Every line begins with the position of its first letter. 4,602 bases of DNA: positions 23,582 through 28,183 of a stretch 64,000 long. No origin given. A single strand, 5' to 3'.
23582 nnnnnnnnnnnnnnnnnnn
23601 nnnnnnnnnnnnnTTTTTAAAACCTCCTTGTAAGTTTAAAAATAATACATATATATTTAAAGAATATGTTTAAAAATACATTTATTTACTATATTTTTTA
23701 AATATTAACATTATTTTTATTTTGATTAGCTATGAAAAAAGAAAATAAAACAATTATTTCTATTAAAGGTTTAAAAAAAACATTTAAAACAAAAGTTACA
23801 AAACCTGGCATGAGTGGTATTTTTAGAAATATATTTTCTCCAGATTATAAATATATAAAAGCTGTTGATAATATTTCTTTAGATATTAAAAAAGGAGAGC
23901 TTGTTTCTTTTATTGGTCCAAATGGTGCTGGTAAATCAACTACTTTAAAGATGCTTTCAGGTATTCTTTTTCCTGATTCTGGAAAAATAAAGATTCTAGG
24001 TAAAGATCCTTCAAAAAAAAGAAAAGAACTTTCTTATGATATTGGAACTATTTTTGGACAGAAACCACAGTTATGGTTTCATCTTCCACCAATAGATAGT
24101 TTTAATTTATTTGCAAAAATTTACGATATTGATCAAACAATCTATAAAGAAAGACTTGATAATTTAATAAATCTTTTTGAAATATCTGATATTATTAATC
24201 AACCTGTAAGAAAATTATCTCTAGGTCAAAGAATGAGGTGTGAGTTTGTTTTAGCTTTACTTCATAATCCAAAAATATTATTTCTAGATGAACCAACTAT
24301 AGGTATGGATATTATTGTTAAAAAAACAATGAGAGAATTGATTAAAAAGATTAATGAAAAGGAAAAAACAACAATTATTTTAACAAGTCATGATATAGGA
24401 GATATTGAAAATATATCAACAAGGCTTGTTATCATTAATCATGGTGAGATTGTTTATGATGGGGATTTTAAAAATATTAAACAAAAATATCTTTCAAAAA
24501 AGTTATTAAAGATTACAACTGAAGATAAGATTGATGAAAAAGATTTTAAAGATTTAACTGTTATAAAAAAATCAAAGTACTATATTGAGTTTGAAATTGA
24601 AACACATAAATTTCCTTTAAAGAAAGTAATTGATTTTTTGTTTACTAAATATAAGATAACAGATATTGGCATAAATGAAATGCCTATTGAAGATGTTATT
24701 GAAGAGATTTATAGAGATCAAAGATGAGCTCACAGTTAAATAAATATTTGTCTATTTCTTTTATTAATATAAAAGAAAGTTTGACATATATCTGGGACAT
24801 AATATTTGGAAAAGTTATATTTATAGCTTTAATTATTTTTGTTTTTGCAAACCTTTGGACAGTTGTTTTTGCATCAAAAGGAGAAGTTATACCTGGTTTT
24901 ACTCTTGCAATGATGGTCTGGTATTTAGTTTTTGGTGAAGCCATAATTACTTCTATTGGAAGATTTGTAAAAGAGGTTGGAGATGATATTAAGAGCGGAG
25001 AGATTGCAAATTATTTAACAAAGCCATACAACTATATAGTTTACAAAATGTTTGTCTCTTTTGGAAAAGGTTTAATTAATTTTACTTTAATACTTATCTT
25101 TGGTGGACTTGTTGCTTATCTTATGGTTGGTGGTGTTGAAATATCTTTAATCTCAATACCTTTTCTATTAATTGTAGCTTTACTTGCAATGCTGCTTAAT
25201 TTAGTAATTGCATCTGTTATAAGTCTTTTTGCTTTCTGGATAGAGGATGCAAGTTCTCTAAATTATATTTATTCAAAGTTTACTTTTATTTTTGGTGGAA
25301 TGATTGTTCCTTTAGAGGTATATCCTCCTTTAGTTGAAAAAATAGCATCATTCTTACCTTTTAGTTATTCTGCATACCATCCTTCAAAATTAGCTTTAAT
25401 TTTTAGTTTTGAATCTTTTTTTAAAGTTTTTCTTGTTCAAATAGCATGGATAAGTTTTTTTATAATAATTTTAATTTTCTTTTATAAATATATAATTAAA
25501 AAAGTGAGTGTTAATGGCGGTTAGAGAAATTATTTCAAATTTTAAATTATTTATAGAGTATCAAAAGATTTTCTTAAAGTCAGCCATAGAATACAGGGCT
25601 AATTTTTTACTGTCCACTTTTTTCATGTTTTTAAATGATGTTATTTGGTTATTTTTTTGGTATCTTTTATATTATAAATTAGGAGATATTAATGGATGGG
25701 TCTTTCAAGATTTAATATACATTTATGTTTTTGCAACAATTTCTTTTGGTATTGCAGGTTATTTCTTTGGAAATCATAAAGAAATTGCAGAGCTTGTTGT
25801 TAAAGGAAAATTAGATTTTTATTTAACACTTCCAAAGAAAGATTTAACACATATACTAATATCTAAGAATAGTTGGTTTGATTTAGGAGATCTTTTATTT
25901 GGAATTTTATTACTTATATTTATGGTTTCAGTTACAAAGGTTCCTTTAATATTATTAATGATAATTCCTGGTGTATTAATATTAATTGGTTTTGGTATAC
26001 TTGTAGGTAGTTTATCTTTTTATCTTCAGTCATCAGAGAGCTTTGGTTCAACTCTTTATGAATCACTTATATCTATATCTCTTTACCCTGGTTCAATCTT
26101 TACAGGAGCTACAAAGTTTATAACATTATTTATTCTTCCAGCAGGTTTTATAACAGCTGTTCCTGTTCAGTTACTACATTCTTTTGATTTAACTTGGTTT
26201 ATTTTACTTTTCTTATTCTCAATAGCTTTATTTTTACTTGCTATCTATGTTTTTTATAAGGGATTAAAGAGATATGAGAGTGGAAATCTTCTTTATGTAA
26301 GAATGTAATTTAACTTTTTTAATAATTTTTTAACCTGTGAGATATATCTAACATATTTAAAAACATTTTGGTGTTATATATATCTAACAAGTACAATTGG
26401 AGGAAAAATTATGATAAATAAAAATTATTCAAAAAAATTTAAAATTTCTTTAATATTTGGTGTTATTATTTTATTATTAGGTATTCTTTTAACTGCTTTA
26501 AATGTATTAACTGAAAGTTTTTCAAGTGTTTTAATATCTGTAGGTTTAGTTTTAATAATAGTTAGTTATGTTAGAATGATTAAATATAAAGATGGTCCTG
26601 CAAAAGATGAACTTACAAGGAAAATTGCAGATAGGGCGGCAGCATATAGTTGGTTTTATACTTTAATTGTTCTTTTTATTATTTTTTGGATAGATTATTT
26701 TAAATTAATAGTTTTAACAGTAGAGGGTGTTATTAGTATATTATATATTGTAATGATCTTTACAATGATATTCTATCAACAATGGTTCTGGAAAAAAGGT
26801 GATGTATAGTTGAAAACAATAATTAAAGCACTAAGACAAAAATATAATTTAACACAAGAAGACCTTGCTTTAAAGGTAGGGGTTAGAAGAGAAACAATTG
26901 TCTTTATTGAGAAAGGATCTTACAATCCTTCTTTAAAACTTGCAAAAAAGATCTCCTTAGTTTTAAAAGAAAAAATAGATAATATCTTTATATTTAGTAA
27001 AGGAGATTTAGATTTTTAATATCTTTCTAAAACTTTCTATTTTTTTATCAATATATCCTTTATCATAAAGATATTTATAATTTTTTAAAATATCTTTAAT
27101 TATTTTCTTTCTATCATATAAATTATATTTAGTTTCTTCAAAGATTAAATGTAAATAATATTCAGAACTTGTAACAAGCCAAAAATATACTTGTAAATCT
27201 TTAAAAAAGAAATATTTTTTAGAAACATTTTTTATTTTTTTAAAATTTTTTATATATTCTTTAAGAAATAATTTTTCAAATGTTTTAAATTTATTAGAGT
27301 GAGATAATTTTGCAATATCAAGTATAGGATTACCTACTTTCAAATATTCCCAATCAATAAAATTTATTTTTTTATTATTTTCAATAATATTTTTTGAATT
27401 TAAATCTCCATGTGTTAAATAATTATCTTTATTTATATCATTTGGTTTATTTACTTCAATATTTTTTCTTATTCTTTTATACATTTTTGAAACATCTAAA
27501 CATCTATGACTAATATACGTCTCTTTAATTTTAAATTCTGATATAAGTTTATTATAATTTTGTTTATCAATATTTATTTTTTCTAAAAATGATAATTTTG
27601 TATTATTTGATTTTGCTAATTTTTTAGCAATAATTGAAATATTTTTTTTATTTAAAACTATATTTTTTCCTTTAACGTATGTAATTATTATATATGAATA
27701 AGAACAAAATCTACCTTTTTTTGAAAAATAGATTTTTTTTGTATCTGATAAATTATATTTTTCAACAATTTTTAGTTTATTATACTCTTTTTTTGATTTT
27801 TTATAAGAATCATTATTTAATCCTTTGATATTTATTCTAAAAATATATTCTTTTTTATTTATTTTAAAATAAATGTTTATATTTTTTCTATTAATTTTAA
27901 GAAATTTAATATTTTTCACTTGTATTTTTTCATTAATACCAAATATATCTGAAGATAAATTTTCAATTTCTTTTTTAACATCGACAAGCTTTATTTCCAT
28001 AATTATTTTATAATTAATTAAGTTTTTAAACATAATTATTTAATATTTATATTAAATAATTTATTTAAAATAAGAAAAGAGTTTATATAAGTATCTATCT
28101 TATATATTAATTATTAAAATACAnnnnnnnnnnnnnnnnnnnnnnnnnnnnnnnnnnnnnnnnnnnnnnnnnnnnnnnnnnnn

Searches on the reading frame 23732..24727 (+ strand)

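Call 22: search_protein_families(library=pfam, proteins=[window:23732-24727:+], max_evalue=0.01)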
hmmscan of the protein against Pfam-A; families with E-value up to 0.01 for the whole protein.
window:23732-24727:+ (331 aa): 5 families
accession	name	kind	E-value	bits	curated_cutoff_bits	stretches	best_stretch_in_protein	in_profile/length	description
PF00005.33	ABC_tran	-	1.7e-29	103.6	25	1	46-189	2-136/137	ABC transporter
PF13304.12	AAA_21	-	4.1e-11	43.9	27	2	145-221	221-299/304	AAA domain, putative AbiEii toxin, Type IV TA system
PF13555.12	AAA_29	-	0.0026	17.9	27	1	49-83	16-50/61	P-loop containing region of AAA domain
PF13476.12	AAA_23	-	0.0045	18.1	27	0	42-245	7-155/201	AAA domain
PF13175.12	AAA_15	-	0.0083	16.2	32.1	1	44-82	13-50/374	AAA ATPase domain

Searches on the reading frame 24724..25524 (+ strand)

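Call 22: search_protein_families(library=pfam, proteins=[window:24724-25524:+], max_evalue=0.01)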
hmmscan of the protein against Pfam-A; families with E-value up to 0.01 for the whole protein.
window:24724-25524:+ (266 aa): 1 family
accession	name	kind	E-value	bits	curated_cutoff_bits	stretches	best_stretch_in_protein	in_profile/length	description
PF06182.17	ABC2_membrane_6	-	1.8e-12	48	22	1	44-255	9-220/229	ABC-2 family transporter protein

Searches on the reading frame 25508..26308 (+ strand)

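Call 21: search_protein_families(library=pfam, proteins=[window:25508-26308:+], max_evalue=0.01)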
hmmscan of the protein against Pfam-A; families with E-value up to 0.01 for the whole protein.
window:25508-26308:+ (266 aa): 1 family
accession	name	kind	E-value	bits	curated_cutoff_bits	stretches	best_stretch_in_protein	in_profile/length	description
PF06182.17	ABC2_membrane_6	-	6.4e-32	111.6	22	1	44-258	4-227/229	ABC-2 family transporter protein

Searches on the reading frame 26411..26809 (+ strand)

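Call 22: search_protein_families(library=pfam, proteins=[window:26411-26809:+], max_evalue=0.01)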
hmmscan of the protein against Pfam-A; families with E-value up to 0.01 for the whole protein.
window:26411-26809:+ (132 aa): 1 family
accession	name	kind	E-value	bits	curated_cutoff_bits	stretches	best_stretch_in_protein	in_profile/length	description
PF19626.4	DUF6131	-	0.0014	19.3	25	1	15-59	3-46/59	Family of unknown function (DUF6131)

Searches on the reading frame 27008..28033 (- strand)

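Call 22: search_protein_families(library=pfam, proteins=[window:27008-28033:-], max_evalue=0.01)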
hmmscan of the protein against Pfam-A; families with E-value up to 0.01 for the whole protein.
window:27008-28033:- (341 aa): 2 families
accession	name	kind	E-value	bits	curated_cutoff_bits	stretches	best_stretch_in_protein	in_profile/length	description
PF01636.29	APH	-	2.5e-07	31.1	23.2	1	169-246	134-212/239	Phosphotransferase enzyme family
PF19974.5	TCAD9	-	0.0054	16.4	40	1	207-245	300-339/429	Ternary complex associated domain 9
